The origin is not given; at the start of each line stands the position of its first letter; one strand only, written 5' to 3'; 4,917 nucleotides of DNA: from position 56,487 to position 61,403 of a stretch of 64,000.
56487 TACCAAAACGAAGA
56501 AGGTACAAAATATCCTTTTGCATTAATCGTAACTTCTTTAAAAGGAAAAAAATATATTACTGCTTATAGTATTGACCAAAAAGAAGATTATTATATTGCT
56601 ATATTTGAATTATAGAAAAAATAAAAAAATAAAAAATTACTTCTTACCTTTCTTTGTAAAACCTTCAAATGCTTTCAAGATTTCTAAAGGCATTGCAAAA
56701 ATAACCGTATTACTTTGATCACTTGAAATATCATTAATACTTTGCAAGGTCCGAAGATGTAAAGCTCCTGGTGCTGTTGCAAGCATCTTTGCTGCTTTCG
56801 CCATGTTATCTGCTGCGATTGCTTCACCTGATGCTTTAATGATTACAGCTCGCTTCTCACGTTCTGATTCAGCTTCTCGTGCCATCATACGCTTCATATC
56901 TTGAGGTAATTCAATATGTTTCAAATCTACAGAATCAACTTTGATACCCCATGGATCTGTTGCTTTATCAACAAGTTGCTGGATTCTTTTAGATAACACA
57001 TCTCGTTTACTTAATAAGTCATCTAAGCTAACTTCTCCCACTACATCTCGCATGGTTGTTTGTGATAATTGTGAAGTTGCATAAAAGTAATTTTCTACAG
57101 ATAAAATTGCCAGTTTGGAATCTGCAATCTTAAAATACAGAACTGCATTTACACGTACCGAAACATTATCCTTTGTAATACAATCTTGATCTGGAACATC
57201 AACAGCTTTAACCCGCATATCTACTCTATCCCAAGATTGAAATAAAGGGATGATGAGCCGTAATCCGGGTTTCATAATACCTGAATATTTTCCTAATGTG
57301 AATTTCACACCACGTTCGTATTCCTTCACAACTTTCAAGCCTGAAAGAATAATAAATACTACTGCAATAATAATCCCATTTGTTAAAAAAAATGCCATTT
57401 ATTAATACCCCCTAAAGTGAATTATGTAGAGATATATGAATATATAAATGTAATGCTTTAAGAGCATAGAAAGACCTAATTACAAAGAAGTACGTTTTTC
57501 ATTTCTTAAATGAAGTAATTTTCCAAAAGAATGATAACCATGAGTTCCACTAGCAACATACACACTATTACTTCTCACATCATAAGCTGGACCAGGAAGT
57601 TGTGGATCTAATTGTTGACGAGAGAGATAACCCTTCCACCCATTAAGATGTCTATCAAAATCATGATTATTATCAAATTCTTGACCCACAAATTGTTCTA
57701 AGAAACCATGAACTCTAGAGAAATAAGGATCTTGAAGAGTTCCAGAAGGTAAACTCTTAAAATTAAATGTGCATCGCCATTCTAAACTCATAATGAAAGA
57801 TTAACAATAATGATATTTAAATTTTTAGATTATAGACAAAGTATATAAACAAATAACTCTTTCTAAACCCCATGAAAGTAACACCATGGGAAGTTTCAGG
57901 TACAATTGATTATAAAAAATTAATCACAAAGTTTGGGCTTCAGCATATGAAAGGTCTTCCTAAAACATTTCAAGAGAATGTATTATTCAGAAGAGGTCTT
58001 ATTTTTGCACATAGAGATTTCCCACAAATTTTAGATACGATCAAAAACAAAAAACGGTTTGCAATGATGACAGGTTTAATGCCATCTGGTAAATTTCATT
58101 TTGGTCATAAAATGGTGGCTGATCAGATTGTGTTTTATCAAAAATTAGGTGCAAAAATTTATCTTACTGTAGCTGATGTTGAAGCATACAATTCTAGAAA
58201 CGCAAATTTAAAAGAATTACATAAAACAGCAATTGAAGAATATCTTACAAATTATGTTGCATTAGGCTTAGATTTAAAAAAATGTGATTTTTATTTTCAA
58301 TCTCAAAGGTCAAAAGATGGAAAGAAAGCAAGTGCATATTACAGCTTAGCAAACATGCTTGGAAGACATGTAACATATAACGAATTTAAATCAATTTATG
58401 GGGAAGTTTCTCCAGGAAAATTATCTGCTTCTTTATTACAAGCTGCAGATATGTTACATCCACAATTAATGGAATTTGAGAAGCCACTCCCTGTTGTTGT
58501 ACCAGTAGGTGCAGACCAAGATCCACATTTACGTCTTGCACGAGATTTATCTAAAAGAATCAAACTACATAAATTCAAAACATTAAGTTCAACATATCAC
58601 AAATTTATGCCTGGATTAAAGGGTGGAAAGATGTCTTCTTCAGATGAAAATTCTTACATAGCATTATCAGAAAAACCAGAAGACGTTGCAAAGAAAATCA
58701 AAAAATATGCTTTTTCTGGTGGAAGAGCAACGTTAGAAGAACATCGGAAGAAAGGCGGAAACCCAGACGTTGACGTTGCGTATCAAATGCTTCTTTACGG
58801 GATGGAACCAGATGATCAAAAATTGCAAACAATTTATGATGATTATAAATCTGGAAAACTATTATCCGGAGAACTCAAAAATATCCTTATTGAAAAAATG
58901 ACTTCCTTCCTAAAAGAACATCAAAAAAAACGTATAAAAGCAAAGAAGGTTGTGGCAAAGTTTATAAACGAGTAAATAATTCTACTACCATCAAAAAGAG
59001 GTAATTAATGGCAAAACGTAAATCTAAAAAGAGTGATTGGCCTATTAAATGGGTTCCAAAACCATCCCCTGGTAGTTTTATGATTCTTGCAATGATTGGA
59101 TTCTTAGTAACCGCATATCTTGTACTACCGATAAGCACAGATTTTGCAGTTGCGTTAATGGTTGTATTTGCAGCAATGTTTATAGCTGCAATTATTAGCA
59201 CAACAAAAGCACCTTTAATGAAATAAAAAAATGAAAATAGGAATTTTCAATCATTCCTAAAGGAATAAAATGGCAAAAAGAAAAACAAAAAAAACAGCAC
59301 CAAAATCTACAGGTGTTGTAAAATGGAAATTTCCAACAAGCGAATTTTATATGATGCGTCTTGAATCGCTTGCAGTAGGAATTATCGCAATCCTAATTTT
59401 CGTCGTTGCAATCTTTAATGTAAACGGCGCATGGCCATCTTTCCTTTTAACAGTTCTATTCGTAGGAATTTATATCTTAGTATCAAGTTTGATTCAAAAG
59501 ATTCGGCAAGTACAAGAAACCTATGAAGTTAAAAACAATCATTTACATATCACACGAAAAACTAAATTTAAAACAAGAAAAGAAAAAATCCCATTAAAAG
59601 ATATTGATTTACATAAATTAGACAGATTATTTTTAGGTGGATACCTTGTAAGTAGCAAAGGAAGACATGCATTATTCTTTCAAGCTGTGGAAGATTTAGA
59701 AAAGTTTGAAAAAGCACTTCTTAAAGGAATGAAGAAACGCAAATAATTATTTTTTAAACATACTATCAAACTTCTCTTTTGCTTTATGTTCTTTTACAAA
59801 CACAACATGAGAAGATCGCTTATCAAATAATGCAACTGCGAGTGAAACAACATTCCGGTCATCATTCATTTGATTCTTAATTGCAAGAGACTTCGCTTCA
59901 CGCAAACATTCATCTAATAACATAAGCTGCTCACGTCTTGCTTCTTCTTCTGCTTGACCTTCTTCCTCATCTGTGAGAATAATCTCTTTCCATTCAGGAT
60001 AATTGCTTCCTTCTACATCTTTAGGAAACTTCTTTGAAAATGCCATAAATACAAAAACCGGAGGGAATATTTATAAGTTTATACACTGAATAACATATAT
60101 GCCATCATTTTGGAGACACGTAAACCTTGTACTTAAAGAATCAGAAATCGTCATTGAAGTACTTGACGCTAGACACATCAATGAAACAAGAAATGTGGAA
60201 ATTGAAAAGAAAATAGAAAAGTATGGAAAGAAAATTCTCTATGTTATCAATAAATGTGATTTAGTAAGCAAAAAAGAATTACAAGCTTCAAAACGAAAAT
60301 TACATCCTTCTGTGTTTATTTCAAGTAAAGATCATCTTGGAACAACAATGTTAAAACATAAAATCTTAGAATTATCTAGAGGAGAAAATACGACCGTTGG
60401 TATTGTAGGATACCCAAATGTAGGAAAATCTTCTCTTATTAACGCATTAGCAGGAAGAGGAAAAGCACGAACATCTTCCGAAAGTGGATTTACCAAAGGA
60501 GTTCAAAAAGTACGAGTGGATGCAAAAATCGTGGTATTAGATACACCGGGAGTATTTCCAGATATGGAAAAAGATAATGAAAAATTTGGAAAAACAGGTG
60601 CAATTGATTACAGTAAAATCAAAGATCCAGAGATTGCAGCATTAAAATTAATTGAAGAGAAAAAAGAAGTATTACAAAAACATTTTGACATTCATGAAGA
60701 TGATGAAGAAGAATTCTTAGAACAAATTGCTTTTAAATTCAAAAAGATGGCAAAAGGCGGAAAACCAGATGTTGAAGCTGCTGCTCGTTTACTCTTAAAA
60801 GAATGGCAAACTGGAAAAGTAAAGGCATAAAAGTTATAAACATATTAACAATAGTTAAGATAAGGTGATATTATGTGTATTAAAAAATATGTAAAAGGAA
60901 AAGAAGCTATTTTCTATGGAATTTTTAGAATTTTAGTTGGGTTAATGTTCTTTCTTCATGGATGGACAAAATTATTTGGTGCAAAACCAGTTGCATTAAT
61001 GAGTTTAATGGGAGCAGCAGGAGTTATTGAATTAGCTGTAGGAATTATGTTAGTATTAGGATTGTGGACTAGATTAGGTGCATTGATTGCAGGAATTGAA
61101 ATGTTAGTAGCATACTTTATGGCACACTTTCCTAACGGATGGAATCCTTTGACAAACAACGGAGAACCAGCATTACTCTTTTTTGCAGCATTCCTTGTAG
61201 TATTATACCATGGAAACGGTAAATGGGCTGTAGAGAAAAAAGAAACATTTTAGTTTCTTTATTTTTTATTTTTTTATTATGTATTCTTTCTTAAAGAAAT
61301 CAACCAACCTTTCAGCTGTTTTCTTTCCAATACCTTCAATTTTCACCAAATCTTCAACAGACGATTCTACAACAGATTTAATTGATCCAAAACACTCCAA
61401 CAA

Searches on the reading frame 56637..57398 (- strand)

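Call 71: search_protein_families(library=pfam, proteins=[window:56637-57398:-], max_evalue=0.001)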
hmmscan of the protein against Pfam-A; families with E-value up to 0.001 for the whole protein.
window:56637-57398:- (253 aa): 2 families
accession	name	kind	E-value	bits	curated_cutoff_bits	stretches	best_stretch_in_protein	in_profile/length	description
PF01145.31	Band_7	-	5.4e-39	134.5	23.6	1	22-193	1-176/176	SPFH domain / Band 7 family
PF13421.11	Band_7_1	-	6.9e-05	23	24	1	113-176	142-207/211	SPFH domain-Band 7 family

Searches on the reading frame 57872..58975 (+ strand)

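Call 71: search_protein_families(library=pfam, proteins=[window:57872-58975:+], max_evalue=0.001)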
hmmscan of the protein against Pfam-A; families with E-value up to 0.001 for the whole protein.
window:57872-58975:+ (367 aa): 1 family
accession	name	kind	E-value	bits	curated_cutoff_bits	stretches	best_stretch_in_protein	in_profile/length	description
PF00579.31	tRNA-synt_1b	-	3.7e-44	151.7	21.1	1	59-347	2-291/292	tRNA synthetases class I (W and Y)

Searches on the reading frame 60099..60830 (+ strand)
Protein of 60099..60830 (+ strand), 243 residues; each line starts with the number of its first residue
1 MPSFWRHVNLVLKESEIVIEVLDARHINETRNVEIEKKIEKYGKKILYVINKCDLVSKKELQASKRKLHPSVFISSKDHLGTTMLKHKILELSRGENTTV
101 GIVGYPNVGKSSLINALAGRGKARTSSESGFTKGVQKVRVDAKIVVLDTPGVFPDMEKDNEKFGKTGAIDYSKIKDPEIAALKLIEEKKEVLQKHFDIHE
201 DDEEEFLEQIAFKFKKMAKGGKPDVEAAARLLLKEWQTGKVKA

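Call 71: search_protein_families(library=pfam, proteins=[window:60099-60830:+], max_evalue=0.001)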
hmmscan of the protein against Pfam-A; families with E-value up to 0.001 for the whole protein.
window:60099-60830:+ (243 aa): 8 families
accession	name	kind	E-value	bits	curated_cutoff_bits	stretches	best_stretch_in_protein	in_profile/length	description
PF01926.29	MMR_HSR1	-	3.9e-20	72.5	21.9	1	99-186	1-84/113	50S ribosome-binding GTPase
PF02421.24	FeoB_N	-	4.2e-12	46.3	27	1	99-154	2-59/156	Ferrous iron transport protein B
PF03193.22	RsgA_GTPase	-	3.9e-09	37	30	1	39-152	49-168/174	RsgA GTPase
PF00009.33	GTP_EFTU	-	5.7e-07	29.7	26.5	1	4-70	82-148/188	Elongation factor Tu GTP binding domain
PF16897.10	MMR_HSR1_Xtn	-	2.6e-06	27.8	35.2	1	41-90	54-101/106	C-terminal region of MMR_HSR1 domain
PF04548.22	AIG1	-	0.0001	22.1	27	1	101-165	4-71/212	AIG1 family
PF00350.29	Dynamin_N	-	0.00012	22.6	27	0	100-186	1-80/168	Dynamin family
PF02492.25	cobW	-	0.00022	21.3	20.7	0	16-65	116-166/180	CobW/HypB/UreG, nucleotide-binding domain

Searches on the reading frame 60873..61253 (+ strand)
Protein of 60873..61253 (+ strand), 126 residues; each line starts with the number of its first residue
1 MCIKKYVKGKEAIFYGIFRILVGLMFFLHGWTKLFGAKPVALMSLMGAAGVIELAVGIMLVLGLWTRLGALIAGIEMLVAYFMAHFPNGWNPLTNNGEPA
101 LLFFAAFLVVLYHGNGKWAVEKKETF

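Call 71: search_protein_families(library=pfam, proteins=[window:60873-61253:+], max_evalue=0.001)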
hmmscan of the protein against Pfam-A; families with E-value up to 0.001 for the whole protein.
window:60873-61253:+ (126 aa): 1 family
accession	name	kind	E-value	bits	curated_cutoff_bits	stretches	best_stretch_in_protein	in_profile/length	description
PF07681.17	DoxX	-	8.3e-12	46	23.6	1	17-85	4-84/85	DoxX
